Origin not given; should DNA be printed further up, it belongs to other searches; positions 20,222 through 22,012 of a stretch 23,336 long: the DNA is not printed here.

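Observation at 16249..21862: Mrp/Mbh/Mbx-type membrane module (E-F-G-split B-C-D-D') without catalytic subunits, abutting an IS element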

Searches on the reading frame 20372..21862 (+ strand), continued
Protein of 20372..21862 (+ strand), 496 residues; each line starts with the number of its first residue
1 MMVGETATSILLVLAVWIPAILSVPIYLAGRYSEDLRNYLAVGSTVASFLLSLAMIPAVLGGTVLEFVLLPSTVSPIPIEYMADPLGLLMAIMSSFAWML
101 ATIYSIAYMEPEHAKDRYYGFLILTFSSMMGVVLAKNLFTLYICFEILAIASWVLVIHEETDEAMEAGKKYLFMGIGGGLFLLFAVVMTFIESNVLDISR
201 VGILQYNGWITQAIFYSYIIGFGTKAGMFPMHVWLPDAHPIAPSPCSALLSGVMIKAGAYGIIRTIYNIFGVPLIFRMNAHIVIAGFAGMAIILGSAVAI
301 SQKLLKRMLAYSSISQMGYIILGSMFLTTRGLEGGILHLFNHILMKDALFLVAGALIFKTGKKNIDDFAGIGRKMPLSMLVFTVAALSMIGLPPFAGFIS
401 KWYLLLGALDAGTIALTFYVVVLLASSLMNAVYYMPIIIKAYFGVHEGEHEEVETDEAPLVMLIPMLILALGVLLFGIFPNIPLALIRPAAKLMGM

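Call 51: search_solved_structures(query=window:20372-21862:+, max_evalue=1e-40, show_alignments=5)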
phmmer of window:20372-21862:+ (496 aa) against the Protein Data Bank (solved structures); distinct sequences matched with E-value up to 1e-40: 6.
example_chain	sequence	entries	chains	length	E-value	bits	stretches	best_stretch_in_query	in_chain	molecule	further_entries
6cfw_H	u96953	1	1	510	1.5e-63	218.9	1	73-489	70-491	Monovalent cation/H+ antiporter subunit D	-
6u8y_H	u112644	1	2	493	2.9e-46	161.8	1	37-480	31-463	NADH dehydrogenase subunit N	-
6u8y_X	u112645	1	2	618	3.6e-45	158.2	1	73-482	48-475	NADH dehydrogenase subunit M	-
7qru_D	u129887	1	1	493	1.2e-43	153.2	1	11-475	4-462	Na+/H+ antiporter subunit D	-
7qru_A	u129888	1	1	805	2.4e-43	152.2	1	20-491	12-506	Na+/H+ antiporter subunit A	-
6z16_A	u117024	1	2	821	5.8e-41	144.4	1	45-490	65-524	Multisubunit Na+/H+ antiporter, A subunit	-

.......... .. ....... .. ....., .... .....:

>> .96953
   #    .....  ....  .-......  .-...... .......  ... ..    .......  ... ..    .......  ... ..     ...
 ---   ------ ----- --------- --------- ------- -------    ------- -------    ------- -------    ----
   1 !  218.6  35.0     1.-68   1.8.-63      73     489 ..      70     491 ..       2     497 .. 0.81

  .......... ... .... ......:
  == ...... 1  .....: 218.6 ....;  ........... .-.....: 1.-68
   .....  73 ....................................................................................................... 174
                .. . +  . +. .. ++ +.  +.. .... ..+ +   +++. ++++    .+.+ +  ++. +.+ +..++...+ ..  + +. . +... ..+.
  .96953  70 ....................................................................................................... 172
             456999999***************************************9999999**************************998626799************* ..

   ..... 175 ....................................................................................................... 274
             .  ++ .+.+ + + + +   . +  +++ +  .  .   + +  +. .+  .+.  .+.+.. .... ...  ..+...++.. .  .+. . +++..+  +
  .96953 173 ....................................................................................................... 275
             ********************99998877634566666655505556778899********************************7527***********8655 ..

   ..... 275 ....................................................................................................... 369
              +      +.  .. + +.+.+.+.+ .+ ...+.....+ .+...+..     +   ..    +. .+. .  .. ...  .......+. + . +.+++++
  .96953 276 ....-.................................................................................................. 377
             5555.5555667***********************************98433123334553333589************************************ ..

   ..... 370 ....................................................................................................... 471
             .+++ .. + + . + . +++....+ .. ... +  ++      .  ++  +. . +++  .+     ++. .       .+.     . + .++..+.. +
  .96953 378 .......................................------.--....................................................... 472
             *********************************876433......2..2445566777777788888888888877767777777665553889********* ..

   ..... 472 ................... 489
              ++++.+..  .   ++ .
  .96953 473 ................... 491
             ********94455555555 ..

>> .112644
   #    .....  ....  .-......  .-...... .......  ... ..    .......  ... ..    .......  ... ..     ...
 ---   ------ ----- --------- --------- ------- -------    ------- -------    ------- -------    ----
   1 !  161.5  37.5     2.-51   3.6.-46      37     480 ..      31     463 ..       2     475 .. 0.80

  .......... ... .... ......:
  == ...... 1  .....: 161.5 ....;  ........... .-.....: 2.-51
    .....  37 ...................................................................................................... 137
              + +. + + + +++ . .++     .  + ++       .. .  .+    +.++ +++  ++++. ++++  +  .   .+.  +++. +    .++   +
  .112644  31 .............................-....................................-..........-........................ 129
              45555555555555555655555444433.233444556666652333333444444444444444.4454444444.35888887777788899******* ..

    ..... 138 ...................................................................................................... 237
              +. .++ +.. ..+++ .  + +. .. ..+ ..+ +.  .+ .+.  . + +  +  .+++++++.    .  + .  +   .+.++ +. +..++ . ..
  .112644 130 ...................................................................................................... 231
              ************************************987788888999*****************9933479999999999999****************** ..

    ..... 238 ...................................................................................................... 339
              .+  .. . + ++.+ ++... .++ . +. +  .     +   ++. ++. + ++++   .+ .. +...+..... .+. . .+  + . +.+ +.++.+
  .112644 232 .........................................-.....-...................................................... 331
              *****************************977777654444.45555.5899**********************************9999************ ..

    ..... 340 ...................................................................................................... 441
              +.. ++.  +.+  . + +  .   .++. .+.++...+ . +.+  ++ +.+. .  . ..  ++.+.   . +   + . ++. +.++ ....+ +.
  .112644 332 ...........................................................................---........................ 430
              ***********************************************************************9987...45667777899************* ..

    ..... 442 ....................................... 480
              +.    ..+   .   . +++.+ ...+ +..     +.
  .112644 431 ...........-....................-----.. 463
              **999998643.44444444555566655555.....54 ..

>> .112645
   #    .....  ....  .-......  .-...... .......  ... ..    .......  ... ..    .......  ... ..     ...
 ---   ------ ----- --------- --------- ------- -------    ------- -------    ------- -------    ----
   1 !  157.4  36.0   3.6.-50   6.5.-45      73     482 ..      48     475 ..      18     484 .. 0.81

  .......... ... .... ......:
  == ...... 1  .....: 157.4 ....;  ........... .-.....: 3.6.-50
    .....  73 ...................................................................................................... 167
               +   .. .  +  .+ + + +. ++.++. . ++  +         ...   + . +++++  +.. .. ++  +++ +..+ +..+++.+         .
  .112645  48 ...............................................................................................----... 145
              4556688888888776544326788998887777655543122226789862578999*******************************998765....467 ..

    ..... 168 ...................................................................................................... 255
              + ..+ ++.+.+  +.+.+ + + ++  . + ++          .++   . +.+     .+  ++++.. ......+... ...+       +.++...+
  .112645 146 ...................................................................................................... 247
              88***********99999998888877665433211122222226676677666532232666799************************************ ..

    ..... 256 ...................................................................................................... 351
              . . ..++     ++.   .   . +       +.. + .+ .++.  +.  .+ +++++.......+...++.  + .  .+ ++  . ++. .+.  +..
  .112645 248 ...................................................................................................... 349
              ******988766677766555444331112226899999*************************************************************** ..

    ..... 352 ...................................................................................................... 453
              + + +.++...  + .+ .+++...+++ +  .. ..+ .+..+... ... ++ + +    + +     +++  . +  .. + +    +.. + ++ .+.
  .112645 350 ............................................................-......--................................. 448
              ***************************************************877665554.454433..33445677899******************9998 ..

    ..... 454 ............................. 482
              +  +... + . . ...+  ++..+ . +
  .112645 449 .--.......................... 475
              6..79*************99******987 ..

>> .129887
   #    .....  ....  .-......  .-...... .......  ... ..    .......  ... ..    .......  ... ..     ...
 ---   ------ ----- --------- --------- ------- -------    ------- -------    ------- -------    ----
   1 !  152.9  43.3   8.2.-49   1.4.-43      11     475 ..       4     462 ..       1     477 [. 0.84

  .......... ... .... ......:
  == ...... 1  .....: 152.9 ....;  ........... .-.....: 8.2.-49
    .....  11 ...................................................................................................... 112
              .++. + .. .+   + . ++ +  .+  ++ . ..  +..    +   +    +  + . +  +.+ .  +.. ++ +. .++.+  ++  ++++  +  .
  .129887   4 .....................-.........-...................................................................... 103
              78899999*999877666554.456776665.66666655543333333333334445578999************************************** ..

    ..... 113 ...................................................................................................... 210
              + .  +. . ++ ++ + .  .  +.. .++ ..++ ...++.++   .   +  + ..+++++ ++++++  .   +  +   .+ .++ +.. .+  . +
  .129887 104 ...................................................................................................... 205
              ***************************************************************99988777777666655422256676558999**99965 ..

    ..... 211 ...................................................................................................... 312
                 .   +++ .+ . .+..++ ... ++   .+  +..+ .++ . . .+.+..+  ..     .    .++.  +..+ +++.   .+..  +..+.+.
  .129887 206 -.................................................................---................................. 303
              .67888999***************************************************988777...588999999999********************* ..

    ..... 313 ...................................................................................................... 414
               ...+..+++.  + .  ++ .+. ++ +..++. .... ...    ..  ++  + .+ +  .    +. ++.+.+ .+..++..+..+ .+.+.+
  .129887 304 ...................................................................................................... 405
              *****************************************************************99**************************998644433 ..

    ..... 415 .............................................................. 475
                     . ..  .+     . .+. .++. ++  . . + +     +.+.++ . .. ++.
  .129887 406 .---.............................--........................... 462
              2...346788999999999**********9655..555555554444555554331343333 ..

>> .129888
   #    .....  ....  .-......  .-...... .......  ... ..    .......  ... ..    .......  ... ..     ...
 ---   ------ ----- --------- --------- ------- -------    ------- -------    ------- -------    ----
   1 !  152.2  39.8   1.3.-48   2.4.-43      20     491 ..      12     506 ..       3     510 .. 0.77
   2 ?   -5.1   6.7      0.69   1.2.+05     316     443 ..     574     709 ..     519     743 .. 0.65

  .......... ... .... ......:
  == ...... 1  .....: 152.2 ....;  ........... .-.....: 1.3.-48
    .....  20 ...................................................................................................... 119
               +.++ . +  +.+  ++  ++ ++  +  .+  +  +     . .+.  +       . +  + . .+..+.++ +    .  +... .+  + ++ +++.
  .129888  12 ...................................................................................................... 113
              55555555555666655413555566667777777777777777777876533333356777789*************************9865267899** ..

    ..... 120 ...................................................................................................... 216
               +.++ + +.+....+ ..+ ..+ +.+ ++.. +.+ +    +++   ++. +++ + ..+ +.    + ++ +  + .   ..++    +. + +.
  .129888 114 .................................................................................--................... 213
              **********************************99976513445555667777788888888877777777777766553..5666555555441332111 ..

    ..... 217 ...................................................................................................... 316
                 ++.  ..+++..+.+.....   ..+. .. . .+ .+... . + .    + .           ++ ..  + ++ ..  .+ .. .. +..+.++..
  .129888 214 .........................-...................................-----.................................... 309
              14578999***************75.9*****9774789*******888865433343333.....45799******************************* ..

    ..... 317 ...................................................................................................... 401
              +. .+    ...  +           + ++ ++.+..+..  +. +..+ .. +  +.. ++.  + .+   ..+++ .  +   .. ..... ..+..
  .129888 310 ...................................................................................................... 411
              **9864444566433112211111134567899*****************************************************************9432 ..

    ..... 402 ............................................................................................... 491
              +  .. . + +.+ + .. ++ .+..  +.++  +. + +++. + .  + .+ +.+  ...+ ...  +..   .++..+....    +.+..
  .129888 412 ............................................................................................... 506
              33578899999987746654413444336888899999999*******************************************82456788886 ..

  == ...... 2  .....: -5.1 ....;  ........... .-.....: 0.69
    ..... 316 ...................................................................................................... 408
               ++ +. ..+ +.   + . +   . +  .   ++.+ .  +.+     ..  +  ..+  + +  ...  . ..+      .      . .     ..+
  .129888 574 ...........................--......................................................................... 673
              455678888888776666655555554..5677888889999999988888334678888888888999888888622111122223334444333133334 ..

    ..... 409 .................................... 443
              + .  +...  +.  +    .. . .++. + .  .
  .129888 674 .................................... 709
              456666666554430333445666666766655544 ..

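Call 81: find_encoding_contigs(protein=P0046, flank=9000, max_places=1)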
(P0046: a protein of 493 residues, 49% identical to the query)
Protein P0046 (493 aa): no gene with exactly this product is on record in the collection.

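Call 82: find_encoding_contigs(protein=P0026, flank=9000, max_places=1)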
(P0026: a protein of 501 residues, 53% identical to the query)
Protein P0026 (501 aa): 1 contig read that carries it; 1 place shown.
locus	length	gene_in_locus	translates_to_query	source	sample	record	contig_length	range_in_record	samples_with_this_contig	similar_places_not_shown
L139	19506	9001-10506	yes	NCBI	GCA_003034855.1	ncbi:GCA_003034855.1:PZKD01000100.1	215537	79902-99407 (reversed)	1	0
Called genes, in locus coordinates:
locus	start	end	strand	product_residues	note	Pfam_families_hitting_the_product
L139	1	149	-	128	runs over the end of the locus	PF00731:AIRC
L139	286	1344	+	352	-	PF00266:Aminotran_5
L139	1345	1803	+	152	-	PF00885:DMRL_synthase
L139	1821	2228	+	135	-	PF00885:DMRL_synthase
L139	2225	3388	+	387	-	PF00155:Aminotran_1_2, PF00266:Aminotran_5 (weak)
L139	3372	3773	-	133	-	PF01467:CTP_transf_like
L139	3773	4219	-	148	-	PF14464:Prok-JAB, PF26422:Halo_JAB_MPN (weak)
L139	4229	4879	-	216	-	PF00215:OMPdecase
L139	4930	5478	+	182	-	PF01899:MNHE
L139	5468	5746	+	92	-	PF04066:MrpF_PhaF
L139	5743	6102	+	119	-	PF03334:PhaG_MnhG_YufB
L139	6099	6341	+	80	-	PF13244:MbhD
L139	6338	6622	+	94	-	PF20501:MbhE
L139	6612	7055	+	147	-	PF04039:MnhB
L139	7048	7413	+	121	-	PF00420:Oxidored_q2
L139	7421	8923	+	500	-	PF00662:Proton_antipo_N (weak), PF00361:Proton_antipo_M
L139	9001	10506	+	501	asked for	PF00662:Proton_antipo_N (faint), PF00361:Proton_antipo_M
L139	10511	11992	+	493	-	PF00361:Proton_antipo_M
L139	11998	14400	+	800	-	PF00662:Proton_antipo_N (weak), PF00361:Proton_antipo_M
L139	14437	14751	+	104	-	-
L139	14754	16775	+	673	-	PF01496:V_ATPase_I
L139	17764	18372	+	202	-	-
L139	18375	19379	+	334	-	PF01992:vATP-synt_AC39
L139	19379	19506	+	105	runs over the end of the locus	PF01990:ATP-synt_F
